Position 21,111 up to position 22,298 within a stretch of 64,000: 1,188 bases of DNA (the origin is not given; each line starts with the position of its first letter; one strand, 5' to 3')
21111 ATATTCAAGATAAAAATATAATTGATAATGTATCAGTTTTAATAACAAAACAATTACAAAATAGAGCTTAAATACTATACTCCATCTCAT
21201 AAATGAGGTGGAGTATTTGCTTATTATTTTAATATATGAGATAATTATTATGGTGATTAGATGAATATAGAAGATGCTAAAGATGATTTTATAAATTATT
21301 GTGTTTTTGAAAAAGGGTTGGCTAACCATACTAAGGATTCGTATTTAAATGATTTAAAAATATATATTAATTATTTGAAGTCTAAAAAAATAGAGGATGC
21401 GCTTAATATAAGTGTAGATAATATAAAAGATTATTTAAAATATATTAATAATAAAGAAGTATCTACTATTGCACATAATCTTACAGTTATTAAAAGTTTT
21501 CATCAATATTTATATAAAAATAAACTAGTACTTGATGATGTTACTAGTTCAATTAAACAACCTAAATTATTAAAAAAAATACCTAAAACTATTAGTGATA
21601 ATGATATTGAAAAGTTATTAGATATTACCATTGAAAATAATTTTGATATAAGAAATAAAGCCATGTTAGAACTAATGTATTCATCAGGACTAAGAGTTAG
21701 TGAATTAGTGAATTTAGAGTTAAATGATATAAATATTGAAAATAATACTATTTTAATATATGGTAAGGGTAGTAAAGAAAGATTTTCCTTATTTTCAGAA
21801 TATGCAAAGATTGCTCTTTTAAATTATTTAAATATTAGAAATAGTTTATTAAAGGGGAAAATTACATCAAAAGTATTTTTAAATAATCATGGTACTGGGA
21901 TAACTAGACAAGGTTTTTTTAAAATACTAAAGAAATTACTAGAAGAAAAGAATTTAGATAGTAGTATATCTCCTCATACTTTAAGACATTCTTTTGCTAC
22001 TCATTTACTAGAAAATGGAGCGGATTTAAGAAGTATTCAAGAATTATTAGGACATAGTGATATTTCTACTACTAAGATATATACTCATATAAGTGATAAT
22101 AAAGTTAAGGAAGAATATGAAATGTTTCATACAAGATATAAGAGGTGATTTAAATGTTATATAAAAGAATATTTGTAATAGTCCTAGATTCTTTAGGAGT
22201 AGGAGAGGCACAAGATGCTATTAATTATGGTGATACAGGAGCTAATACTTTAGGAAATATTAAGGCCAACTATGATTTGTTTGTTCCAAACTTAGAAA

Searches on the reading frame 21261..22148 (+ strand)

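Call 77: search_protein_families(library=ncbifam, proteins=[window:21261-22148:+], max_evalue=0.01)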
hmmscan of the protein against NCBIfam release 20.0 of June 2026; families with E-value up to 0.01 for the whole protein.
window:21261-22148:+ (295 aa): 13 families
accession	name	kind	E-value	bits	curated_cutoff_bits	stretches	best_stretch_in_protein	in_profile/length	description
NF001399.0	PRK00283.1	subfamily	3.3e-93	312.2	279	1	7-292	9-298/300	tyrosine recombinase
TIGR02225.1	recomb_XerD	equivalog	3.7e-92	308.8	329.6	1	9-292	2-289/290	site-specific tyrosine recombinase XerD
TIGR02224.1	recomb_XerC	equivalog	3.3e-85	286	335.15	1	9-294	2-294/295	tyrosine recombinase XerC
NF040815.2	recomb_XerA_Arch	equivalog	4.5e-64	216.6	220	1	9-286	2-263/263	site-specific tyrosine recombinase/integron integrase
NF002331.0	PRK01287.1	subfamily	2.7e-47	161.5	371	1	16-290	38-325/365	site-specific tyrosine recombinase XerC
TIGR02249.1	integrase_gron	subfamily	3.9e-41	141.4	265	2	216-280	239-303/315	integron integrase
NF003462.0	PRK05084.1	equivalog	2.7e-33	115.2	267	1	130-287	195-354/360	tyrosine recombinase XerS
NF011946.0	PRK15417.1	equivalog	5.6e-27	94.8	435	2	216-278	254-316/337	integron integrase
NF007370.0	PRK09870.1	subfamily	2.1e-23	83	221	1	109-277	11-179/200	tyrosine-type DNA invertase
NF007371.0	PRK09871.1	subfamily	2e-16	60.1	222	1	118-277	14-174/198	tyrosine-type DNA invertase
NF040693.1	recomb_GmtY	equivalog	1.9e-13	50.5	340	2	206-285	370-440/441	gamma-mobile-trio recombinase GmtY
NF002685.0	PRK02436.1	equivalog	3.7e-11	43.3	178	1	10-272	4-241/245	site-specific tyrosine recombinase XerD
NF041502.1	integrase_1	equivalog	1.2e-06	27.6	350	1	210-283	293-366/484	site-specific integrase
